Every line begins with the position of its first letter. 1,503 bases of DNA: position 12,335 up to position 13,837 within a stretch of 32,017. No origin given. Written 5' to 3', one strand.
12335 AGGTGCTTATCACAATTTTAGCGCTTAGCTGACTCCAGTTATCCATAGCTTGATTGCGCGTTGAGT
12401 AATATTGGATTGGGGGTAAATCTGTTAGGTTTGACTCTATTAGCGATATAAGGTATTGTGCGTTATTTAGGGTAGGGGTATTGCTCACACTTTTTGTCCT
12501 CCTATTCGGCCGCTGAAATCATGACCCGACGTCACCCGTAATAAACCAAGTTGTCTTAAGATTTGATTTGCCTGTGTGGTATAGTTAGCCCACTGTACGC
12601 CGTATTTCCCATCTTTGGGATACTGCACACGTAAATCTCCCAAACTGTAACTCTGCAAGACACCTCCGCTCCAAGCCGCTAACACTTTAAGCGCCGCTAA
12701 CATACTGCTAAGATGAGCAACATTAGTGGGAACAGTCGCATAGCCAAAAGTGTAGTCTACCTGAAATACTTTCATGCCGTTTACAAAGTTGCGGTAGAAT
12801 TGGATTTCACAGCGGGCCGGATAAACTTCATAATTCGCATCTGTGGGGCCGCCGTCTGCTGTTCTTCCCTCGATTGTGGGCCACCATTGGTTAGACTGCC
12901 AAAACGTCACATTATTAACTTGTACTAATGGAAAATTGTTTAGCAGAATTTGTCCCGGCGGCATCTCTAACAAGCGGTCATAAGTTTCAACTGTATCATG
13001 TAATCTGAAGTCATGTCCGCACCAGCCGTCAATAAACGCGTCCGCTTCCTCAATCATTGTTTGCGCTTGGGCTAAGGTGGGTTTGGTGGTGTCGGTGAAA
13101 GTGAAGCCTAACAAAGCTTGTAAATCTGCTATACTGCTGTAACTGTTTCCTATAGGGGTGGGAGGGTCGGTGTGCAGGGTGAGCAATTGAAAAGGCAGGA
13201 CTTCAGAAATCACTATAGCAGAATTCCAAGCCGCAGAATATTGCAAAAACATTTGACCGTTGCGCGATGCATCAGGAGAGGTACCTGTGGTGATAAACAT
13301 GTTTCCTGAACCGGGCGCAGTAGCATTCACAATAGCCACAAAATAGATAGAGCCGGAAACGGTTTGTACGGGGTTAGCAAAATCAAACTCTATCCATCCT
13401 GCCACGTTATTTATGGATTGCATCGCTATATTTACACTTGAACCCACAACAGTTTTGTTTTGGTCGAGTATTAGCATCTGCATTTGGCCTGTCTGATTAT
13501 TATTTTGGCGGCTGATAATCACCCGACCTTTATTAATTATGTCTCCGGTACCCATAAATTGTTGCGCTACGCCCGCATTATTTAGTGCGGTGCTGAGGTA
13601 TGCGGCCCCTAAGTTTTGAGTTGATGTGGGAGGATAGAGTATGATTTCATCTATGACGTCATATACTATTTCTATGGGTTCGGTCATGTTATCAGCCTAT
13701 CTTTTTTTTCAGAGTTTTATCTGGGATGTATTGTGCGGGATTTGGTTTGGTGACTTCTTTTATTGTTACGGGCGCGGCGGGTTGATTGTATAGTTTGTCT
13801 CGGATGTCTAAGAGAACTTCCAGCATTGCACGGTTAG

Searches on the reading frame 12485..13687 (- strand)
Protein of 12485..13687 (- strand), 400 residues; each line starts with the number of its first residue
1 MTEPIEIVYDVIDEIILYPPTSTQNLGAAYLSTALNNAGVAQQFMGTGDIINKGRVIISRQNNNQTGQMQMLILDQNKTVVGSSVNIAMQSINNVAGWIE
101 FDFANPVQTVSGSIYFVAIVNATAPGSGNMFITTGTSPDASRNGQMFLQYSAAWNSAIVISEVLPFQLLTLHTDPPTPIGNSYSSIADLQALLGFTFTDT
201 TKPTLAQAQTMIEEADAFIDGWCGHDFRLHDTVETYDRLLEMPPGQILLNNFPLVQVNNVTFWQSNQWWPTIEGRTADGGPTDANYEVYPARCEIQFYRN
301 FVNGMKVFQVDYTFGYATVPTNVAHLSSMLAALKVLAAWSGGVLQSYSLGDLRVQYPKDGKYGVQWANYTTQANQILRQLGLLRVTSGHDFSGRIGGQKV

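Call 5: search_protein_families(library=pfam, proteins=[window:12485-13687:-], max_evalue=0.1)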
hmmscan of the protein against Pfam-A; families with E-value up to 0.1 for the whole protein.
window:12485-13687:- (400 aa): 0 families

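Call 6: search_protein_families(library=phrogs, proteins=[window:12485-13687:-], max_evalue=0.01)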
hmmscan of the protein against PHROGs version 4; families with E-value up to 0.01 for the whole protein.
window:12485-13687:- (400 aa): 1 family
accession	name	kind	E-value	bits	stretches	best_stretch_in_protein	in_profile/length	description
phrog_442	-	connector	1.1e-14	55.3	1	172-380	76-260/270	head-tail adaptor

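Call 70: search_protein_families(library=ncbifam, proteins=[window:12485-13687:-], max_evalue=0.1)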
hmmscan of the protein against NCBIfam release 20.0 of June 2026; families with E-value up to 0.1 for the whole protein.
window:12485-13687:- (400 aa): 0 families
